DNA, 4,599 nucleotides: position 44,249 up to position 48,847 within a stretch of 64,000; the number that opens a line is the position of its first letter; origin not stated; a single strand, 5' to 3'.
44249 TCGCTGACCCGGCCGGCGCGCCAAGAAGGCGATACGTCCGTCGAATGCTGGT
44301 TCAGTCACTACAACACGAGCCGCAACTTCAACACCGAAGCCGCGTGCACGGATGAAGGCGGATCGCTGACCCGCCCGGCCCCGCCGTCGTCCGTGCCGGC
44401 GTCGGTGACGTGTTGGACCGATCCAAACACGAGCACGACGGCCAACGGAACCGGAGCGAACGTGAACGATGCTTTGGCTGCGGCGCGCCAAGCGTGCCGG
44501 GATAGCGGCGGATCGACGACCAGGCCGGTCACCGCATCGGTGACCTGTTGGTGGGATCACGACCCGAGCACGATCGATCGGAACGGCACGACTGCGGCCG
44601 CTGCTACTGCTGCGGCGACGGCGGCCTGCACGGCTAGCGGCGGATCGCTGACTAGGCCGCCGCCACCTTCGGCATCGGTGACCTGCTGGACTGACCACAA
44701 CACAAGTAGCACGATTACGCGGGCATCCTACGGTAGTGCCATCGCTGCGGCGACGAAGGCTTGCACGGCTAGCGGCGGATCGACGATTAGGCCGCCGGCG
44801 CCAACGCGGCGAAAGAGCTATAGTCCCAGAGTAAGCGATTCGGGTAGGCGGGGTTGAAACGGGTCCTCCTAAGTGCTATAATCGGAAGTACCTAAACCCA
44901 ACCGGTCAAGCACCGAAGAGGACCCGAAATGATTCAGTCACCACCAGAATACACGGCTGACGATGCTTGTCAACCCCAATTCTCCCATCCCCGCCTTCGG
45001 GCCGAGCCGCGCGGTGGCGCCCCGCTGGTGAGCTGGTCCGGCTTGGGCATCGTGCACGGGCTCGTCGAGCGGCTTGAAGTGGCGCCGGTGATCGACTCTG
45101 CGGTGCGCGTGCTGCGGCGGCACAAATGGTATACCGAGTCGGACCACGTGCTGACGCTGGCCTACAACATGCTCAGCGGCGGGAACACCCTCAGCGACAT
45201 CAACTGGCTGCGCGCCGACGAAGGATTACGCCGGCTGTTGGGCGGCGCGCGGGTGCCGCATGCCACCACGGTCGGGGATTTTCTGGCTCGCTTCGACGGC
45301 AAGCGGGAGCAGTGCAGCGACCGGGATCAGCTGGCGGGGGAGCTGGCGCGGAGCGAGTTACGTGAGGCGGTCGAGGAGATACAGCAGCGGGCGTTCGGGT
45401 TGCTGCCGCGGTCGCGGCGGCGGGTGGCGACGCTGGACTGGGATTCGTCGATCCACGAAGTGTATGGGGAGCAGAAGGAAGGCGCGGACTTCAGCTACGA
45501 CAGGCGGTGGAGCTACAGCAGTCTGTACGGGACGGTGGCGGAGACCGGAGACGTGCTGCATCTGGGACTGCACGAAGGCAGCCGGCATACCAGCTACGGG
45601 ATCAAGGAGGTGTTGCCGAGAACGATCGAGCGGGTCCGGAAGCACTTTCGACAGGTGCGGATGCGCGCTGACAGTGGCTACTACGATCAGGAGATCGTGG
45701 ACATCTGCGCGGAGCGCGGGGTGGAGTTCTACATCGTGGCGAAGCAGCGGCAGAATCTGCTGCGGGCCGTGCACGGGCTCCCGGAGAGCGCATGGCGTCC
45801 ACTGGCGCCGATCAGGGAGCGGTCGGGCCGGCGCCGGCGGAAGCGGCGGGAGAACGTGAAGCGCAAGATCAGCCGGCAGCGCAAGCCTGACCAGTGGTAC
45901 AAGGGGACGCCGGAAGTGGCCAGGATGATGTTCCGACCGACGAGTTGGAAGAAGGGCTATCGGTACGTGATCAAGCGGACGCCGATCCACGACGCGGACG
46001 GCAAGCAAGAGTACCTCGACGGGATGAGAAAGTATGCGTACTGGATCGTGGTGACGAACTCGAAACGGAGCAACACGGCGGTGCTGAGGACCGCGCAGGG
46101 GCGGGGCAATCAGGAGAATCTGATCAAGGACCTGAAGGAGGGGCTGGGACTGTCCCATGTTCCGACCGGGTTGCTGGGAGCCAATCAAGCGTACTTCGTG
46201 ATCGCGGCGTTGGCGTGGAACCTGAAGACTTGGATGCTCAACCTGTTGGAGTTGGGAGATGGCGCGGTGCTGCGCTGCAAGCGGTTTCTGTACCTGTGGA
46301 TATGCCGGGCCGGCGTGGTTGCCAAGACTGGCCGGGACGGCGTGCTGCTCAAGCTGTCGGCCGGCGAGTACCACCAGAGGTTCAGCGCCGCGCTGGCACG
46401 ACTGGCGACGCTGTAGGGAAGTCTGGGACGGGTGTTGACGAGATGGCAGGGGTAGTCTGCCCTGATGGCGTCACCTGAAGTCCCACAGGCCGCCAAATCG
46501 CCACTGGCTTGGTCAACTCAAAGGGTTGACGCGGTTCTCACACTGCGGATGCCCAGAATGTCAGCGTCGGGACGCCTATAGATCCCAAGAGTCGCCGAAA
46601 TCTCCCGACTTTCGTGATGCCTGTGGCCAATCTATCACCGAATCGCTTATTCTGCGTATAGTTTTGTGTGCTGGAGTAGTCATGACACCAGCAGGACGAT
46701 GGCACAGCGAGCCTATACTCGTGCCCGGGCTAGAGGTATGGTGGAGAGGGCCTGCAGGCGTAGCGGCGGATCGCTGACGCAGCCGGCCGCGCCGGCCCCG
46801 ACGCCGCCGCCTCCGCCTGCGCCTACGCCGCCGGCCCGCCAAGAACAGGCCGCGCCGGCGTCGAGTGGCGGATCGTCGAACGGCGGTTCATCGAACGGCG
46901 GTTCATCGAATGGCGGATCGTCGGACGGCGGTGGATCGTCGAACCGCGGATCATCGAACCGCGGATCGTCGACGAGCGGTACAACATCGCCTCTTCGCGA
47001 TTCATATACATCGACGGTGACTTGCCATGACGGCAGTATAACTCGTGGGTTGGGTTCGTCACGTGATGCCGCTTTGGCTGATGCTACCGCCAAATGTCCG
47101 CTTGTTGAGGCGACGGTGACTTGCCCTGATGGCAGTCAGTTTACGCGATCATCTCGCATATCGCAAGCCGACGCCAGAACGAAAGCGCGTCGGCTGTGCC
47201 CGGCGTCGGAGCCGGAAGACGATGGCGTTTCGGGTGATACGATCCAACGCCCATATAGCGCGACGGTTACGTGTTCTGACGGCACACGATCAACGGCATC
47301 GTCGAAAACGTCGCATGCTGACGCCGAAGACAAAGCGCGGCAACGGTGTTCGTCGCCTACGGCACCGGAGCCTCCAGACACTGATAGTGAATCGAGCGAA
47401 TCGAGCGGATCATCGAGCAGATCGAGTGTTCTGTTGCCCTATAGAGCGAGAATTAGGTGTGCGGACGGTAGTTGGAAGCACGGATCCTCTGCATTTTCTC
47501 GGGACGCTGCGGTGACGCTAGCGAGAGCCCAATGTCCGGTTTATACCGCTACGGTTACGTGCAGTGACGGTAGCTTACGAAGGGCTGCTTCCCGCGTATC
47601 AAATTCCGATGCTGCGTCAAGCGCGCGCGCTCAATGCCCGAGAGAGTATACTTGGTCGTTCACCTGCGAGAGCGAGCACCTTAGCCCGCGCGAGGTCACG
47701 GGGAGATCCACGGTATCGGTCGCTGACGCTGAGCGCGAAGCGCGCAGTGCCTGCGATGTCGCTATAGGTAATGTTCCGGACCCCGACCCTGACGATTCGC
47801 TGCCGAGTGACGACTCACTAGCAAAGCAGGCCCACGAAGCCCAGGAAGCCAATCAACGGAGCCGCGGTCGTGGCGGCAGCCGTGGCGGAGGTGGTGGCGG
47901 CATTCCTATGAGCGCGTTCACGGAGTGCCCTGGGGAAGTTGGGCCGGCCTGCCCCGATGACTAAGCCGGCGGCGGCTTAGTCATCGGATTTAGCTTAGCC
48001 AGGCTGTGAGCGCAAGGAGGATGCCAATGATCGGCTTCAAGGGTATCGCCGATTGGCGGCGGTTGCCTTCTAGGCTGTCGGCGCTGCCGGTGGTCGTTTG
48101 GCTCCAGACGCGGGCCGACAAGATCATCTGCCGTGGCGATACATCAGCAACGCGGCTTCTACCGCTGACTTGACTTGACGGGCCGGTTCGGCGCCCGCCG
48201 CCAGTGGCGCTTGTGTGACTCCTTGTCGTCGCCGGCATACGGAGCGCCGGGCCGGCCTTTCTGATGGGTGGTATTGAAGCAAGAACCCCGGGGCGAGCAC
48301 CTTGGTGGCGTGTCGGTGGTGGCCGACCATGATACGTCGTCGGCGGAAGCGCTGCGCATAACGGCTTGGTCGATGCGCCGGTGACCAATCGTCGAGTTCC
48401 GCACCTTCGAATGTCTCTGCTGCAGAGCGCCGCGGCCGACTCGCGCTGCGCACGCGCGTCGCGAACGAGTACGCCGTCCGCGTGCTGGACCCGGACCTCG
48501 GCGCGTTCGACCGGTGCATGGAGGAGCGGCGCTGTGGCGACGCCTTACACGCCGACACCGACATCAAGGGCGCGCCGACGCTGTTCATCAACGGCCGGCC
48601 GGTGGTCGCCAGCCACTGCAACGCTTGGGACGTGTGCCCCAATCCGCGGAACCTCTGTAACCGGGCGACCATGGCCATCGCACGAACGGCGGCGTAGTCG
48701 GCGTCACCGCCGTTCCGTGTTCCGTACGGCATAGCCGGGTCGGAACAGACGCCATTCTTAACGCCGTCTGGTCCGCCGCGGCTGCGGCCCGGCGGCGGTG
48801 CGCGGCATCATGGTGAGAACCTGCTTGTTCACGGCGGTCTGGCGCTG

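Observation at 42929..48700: New family of cysteine-pair tandem-module secreted proteins next to a DsbA-like oxidoreductase, interrupted by an IS1380-like element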

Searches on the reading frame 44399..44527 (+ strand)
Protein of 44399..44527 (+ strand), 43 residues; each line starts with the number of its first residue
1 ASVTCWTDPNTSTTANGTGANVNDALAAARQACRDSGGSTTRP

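Call 31: search_protein_representatives(alignment_id=A1)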
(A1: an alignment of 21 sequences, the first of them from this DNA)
Query: 21 sequences, 43 profile positions. Proteins with E-value up to 0.001 (for the whole library): 12; up to 1e-10: 7; up to 1e-30: 3. The best 12 are listed.
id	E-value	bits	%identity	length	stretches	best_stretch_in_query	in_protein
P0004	9.8e-87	301.0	-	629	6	1-43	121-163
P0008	1.2e-73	259.1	-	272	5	1-43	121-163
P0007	1.6e-40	153.1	-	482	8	2-43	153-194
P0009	1.3e-29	118.2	-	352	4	2-43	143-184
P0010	3.8e-19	84.6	-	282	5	1-40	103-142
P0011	1.4e-13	66.8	-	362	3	2-43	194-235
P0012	9.0e-12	61.0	-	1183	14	12-41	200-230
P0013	3.8e-06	43.0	-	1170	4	19-43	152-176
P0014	3.0e-05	40.2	-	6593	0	-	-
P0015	8.5e-05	38.7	-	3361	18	13-42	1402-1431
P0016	6.5e-04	35.9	-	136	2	9-41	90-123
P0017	8.5e-04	35.5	-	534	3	28-41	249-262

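Call 34: predict_structure(alignment_id=A1)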
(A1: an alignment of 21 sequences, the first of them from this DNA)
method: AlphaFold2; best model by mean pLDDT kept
length: 43 residues; sequences in the alignment: 21
mean_pLDDT: 94.6   pTM: 0.68
mean pLDDT of the five models: 94.6, 94.2, 93.8, 92.9, 92.7
residues with pLDDT >= 90: 41; 70-90: 2; 50-70: 0; < 50: 0
segments of 3 or more residues with pLDDT < 50: none
pLDDT, mean of each block of 10 residues (from residue 1): 94 95 97 94 88
secondary structure, 60 per line:
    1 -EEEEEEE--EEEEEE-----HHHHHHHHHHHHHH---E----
elements in order: E2-8 E11-16 H22-35

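Call 39: search_solved_structures(query=A1, max_evalue=10, show_alignments=3)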
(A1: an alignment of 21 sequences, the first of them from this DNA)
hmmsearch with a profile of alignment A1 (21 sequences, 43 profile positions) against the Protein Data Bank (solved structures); distinct sequences matched with E-value up to 10: 13.
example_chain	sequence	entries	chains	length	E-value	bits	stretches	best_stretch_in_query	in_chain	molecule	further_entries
5t4o_G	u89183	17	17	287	0.4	14.1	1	20-41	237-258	ATP synthase gamma chain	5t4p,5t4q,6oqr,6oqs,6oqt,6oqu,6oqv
8dbq_G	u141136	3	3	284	0.41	14.1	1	20-41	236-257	ATP synthase gamma chain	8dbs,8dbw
3oaa_G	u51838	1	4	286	0.41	14.1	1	20-41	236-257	ATP synthase gamma chain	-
7uxl_F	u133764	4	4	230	0.66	13.4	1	21-40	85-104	RUPA-44 Fab Heavy chain | RUPA-44 heavy chain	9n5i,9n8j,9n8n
7unb_F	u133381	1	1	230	0.88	13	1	21-40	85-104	RUPA-117 Fab heavy chain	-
1u6e_A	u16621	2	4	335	1.1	12.6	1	6-35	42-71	3-oxoacyl-[acyl-carrier-protein] synthase III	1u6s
1hzp_A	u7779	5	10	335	1.2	12.6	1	6-35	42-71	3-OXOACYL-[ACYL-CARRIER-PROTEIN] SYNTHASE III | 3-oxoacyl-[acyl-carrier-protein] synthase 3 | Beta-ketoacyl-ACP synthase III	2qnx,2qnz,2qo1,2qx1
1m1m_A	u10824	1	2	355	1.2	12.6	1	6-35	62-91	3-OXOACYL-[ACYL-CARRIER-PROTEIN] SYNTHASE III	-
2qny_A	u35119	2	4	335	1.2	12.6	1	6-35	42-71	3-oxoacyl-[acyl-carrier-protein] synthase 3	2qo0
2ahb_A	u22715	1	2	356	2.6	11.5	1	6-35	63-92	Beta- ketoacyl-ACP synthase III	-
5t2a_N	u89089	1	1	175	3.1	11.3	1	14-36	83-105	eL14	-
6az3_K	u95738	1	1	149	3.4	11.1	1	14-36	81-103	Probable 60S ribosomal protein L14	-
3jcs_K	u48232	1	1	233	4.8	10.6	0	14-36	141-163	ribosomal protein L14e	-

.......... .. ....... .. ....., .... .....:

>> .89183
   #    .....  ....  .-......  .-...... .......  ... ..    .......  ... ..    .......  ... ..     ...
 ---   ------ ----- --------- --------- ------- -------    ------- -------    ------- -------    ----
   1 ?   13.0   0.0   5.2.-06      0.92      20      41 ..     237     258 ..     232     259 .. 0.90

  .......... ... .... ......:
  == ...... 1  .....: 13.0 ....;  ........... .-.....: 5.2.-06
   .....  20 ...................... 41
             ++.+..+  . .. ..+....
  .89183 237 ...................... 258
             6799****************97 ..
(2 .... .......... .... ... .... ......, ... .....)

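Call 59: fold_search(model_id=the predicted structure, library=pdb)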
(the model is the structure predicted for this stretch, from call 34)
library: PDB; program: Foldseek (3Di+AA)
matches with E <= 10: 15; with E <= 0.001: 0
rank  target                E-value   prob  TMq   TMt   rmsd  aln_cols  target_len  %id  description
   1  4x8w_D                2.8e+00  0.18  0.50  0.30  11.0        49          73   14  dsRBD3 of Loquacious (released 2016-01-13)
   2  8a4y                  3.9e+00  0.21  0.42  0.16   2.9        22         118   36  SARS-CoV-2 non-structural protein-1 (nsp1) in complex with N-(2,3-dihydro-1H-inden-5-yl)acetamide (released 2022-11-23)
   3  4x8w_E                3.9e+00  0.14  0.50  0.29  11.4        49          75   14  dsRBD3 of Loquacious (released 2016-01-13)
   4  7k3n                  5.1e+00  0.18  0.42  0.18   2.9        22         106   36  Crystal Structure of NSP1 from SARS-CoV-2 (released 2020-09-30)
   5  5npg_MODEL_1_A        5.1e+00  0.15  0.53  0.31   2.4        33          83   39  Solution structure of Drosophila melanogaster Loquacious dsRBD1 (released 2017-10-04)
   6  8dga_K                6.2e+00  0.23  0.60  0.16   2.5        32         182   34  Structural Basis of MicroRNA Biogenesis by Dicer-1 and Its Partner Protein Loqs-PB - complex IV (released 2022-11-16)
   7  4lk0_M                6.2e+00  0.20  0.63  0.56   2.6        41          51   20  Crystal Structure Analysis of the E.coli holoenzyme/T7 Gp2 complex (released 2013-11-13)
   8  7k7p                  6.2e+00  0.15  0.42  0.17   2.9        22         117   36  Structure of SARS-CoV-2 nonstuctural protein 1 (released 2020-09-30)
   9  7ipq                  7.6e+00  0.13  0.42  0.17   2.9        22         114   36  PanDDA analysis group deposition -- SARS-CoV-2 Nsp1 in complex with fragment E01 from the F2X-Entry library (released 2026-01-14)
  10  8crf                  7.6e+00  0.06  0.42  0.17   7.9        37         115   22  Crystal structure of N-terminal SARS-CoV-2 nsp1 in complex with fragment hit 5E11 refined against anomalous diffraction  (released 2023-10-04)
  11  9rcz                  8.1e+00  0.13  0.42  0.17   2.9        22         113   36  Structure of the N-terminal domain of non-structural protein 1 (Nsp1) from SARS-CoV-2 (released 2025-07-09)
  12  8az8                  8.1e+00  0.13  0.42  0.17   2.9        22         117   36  SARS-CoV-2 non-structural protein-1 (nsp1) in complex with 2-(benzylamino)ethan-1-ol (released 2022-11-23)
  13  3b8f_A                8.1e+00  0.04  0.35  0.17   4.2        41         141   10  Crystal structure of the cytidine deaminase from Bacillus anthracis (released 2007-12-04)
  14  7eq4                  8.6e+00  0.12  0.43  0.17   2.9        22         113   36  Crystal Structure of the N-terminus of Nonstructural protein 1 from SARS-CoV-2 (released 2021-06-09)
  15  8crk                  9.8e+00  0.11  0.42  0.17   2.9        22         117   36  Crystal structure of N-terminal SARS-CoV-2 nsp1 in complex with fragment hit 7H2 refined against anomalous diffraction d (released 2023-10-04)

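Call 60: search_protein_families(library=pfam, alignment_id=A1, max_evalue=10)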
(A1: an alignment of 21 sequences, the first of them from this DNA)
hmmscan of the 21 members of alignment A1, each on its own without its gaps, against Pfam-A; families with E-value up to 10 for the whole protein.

A. member 1, seq(43 aa): 1 family
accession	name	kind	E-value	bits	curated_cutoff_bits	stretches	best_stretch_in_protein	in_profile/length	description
PF03259.23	Robl_LC7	-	0.15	12.2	23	1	11-41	34-64/91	Roadblock/LC7 domain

B. families by the number of members that match (of 21 scanned): 1 family
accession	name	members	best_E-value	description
PF03259.23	Robl_LC7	1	0.15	Roadblock/LC7 domain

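Call 69: find_encoding_contigs(protein=P0011, flank=10000, max_places=4)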
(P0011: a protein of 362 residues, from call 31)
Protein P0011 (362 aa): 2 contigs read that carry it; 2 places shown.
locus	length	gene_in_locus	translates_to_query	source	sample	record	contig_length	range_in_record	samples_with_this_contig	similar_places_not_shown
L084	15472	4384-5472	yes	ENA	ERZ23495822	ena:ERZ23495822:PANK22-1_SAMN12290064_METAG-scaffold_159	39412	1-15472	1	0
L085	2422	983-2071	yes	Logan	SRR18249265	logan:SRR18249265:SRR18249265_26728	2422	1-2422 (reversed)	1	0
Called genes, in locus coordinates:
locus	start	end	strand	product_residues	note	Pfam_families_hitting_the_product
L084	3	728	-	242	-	?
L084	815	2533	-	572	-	-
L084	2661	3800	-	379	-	PF02899:Phage_int_SAM_1 (weak), PF00589:Phage_integrase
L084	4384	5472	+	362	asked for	-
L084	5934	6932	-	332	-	PF01717:Meth_synt_2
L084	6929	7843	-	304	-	PF14100:DUF6807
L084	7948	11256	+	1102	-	PF19501:PcRGLX_1st (weak), PF21345:PcRGLX_2nd (faint)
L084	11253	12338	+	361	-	PF02615:Ldh_2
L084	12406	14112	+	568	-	PF20446:ABC_N, PF09818:ABC_ATPase, PF21117:MRB1590_C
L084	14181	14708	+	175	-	-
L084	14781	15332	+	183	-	PF05685:Uma2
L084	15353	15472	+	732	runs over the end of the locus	PF00158:Sigma54_activat (faint), PF00931:NB-ARC (faint), PF02463:SMC_N (faint), PF13481:AAA_25 (faint), PF00005:ABC_tran, PF08352:oligo_HPY, PF00005:ABC_tran, PF08352:oligo_HPY, +4 more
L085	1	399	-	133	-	?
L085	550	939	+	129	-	-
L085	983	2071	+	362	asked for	-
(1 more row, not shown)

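Call 70: find_encoding_contigs(protein=P0009, flank=10000, max_places=4)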
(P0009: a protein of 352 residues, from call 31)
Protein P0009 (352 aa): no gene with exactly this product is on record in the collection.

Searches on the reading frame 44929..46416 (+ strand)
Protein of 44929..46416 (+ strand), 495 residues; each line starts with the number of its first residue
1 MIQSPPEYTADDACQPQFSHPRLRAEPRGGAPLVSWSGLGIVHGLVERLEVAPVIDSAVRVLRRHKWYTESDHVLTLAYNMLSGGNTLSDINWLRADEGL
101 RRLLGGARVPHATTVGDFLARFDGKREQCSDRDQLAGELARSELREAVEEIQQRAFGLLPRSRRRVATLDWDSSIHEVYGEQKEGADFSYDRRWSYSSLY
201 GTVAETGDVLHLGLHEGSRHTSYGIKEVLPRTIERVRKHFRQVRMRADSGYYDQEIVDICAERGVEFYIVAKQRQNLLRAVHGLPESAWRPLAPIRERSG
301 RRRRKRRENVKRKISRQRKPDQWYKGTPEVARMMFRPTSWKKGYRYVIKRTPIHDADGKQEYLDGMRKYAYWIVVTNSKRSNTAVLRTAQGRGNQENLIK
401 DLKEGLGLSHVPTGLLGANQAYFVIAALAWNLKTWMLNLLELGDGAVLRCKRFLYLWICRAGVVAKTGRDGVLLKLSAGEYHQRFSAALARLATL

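Call 3: search_protein_families(library=pfam, proteins=[window:44929-46416:+], max_evalue=0.1)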
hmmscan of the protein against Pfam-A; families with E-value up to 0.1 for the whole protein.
window:44929-46416:+ (495 aa): 2 families
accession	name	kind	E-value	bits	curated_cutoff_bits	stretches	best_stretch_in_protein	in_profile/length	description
PF13701.12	DDE_Tnp_1_4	-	1.8e-37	129.1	34.7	1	19-493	5-431/435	Transposase DDE domain group 1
PF01609.27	DDE_Tnp_1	-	5e-14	53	23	1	172-432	10-200/200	Transposase DDE domain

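Call 30: search_protein_families(library=ncbifam, proteins=[window:44929-46416:+], max_evalue=0.1)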
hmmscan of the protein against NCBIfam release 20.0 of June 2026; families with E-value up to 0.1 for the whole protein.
window:44929-46416:+ (495 aa): 6 families
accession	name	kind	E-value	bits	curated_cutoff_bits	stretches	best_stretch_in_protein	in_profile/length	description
NF033539.1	transpos_IS1380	equivalog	1.3e-81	274.4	180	1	32-473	8-413/419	IS1380 family transposase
NF033551.1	transpos_IS1182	equivalog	1.5e-05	24.1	270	1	127-274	184-343/488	IS1182 family transposase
NF033559.2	transpos_IS1634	equivalog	0.00017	20.8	100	1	39-403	9-393/483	IS1634 family transposase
NF033540.2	transpos_IS701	equivalog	0.00024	20.5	150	1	233-410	172-336/363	IS701 family transposase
NF033580.1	transpos_IS5_3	equivalog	0.0065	16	110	1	203-276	134-206/258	IS5 family transposase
NF046079.1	HAD_phos_BT0820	equivalog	0.082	13.3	165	0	248-273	46-71/137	BT0820 family HAD-type phosphatase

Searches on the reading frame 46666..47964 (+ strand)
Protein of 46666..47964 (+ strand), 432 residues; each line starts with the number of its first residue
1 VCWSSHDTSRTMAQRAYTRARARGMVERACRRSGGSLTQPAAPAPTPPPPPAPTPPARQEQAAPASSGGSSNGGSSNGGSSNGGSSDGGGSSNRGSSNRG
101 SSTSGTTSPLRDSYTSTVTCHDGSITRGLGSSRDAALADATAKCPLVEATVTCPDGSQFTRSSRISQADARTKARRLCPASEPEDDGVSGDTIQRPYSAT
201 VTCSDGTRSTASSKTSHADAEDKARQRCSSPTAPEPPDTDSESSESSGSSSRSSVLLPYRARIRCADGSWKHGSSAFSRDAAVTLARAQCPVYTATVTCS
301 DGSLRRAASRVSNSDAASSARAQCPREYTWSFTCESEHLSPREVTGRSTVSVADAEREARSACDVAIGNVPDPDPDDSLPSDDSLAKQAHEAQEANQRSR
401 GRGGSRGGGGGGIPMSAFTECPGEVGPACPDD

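Call 3: search_protein_families(library=pfam, proteins=[window:46666-47964:+], max_evalue=0.1)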
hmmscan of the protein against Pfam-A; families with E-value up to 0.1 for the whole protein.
window:46666-47964:+ (432 aa): 1 family
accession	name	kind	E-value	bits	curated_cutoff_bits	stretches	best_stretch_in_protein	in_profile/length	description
PF19404.4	DUF5977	-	0.011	16.7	25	0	160-175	32-47/65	Family of unknown function (DUF5977)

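Call 74: search_protein_families(library=phrogs, proteins=[window:46666-47964:+], max_evalue=0.01)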
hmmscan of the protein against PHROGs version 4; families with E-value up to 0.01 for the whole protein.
window:46666-47964:+ (432 aa): 0 families

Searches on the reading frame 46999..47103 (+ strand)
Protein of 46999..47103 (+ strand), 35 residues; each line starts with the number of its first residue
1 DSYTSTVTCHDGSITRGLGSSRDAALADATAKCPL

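Call 61: search_protein_families(library=pfam, alignment_id=A2, max_evalue=10)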
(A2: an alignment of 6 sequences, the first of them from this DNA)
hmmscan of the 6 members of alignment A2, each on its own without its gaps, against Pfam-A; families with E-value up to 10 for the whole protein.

A. member 1, seq(35 aa): 0 families

B. families by the number of members that match (of 6 scanned): 1 family
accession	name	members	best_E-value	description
PF06938.16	DUF1285_N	1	0.17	Domain of unknown function (DUF1285), N-terminal domain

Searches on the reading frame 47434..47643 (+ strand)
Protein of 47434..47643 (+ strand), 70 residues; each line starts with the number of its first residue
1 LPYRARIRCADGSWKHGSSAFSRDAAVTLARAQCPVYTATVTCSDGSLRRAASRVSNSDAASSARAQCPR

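Call 54: find_homologous_proteins(query=A5, max_evalue=1)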
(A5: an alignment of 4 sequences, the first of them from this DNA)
Query A5 (4 sequences): 1040 candidates shared short words with the query, none scored E <= 1.

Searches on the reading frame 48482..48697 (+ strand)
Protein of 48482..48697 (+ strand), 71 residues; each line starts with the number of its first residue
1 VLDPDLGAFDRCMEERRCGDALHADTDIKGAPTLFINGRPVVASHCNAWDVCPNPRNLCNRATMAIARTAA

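Call 3: search_protein_families(library=pfam, proteins=[window:48482-48697:+], max_evalue=0.1)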
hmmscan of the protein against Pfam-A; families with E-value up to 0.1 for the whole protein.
window:48482-48697:+ (71 aa): 1 family
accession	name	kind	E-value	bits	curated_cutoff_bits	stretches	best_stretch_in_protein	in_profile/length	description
PF01244.27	Peptidase_M19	-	9.8e-05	22.1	26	1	38-69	195-226/319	Membrane dipeptidase (Peptidase family M19)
